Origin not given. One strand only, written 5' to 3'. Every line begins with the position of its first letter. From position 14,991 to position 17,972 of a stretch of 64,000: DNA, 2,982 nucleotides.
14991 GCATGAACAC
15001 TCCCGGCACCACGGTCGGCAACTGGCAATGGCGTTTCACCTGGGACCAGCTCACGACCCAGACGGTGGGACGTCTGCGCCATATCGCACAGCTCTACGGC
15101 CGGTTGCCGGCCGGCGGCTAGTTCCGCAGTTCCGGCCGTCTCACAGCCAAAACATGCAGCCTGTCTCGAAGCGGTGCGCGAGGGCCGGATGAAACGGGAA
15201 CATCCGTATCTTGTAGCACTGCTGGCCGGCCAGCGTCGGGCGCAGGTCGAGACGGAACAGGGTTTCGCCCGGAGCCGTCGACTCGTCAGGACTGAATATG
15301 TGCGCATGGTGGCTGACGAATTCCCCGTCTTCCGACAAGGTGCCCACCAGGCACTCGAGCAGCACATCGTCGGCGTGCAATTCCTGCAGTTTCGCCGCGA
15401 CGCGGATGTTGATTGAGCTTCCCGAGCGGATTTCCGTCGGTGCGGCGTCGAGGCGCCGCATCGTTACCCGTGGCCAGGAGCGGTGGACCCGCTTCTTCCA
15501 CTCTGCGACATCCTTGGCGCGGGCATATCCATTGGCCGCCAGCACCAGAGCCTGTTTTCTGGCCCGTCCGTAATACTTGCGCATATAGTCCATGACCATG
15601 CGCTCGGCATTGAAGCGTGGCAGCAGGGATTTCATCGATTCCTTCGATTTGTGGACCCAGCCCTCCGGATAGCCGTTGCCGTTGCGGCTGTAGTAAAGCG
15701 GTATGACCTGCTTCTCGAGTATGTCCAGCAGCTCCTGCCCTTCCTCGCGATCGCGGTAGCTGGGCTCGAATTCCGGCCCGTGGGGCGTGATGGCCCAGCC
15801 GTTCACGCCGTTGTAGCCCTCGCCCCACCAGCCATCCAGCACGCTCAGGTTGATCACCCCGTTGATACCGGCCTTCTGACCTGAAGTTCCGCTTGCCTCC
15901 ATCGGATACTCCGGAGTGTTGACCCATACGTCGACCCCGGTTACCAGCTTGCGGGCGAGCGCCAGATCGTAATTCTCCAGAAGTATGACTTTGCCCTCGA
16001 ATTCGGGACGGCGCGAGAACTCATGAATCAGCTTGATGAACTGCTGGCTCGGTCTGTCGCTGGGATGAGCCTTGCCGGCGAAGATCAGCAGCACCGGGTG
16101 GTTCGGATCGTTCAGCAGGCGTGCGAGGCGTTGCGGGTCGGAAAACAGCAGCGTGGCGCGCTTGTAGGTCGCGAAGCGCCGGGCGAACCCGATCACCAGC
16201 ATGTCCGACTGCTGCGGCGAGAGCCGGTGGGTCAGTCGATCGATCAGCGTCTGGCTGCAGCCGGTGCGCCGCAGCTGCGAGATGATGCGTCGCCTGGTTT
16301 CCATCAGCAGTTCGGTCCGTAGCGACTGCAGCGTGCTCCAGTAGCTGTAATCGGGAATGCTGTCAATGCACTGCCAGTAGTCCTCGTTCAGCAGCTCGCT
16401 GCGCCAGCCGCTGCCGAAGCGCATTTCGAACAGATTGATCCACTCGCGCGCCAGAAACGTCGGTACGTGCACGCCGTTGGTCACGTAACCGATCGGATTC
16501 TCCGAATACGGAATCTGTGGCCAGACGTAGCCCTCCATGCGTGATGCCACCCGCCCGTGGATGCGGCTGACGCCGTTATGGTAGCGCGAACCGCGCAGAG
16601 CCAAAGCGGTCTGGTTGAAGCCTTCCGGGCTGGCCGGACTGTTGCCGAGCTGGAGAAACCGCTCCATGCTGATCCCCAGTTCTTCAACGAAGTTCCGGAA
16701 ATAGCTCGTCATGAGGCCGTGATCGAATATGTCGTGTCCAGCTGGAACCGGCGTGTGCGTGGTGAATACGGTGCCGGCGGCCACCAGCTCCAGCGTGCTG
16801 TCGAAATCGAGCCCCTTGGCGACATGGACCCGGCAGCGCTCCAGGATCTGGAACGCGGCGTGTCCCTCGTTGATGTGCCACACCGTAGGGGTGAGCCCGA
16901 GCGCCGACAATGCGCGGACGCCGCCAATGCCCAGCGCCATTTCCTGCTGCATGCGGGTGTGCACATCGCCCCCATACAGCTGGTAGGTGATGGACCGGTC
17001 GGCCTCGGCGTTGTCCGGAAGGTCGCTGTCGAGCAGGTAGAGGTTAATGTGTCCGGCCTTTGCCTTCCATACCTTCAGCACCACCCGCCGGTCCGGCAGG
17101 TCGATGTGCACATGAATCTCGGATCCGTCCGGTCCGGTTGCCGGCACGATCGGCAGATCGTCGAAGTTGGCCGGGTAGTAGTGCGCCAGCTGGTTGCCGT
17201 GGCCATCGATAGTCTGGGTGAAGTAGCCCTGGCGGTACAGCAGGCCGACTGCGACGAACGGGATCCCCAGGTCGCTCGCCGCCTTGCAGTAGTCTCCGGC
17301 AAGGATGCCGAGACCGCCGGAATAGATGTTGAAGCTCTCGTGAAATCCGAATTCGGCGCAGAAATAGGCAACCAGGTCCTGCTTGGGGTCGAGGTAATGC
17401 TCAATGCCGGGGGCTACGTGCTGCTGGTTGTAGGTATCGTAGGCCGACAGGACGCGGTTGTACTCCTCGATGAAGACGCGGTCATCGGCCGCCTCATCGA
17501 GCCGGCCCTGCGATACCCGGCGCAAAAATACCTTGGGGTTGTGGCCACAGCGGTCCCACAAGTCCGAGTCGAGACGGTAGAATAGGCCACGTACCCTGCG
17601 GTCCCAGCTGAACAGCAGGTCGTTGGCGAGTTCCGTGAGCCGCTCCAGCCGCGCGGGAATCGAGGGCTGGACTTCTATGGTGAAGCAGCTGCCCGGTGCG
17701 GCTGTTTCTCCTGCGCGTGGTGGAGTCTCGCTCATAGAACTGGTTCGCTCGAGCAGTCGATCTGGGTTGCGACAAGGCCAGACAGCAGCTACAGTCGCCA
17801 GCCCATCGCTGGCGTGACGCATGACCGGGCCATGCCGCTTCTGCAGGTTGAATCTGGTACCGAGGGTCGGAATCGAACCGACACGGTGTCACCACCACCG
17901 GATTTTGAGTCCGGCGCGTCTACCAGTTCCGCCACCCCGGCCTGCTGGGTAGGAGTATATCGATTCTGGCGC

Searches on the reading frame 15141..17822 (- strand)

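Call 49: search_protein_families(library=pfam, proteins=[window:15141-17822:-], max_evalue=0.00001)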
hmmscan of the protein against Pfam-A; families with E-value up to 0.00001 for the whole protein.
window:15141-17822:- (893 aa): 2 families
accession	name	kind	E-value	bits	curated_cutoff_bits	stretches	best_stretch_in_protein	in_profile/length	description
PF11897.13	DUF3417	-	4.7e-30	104.7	25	1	55-163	1-108/109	Protein of unknown function (DUF3417)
PF00343.26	Phosphorylase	-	8.2e-21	74.4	27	1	314-664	219-579/713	Carbohydrate phosphorylase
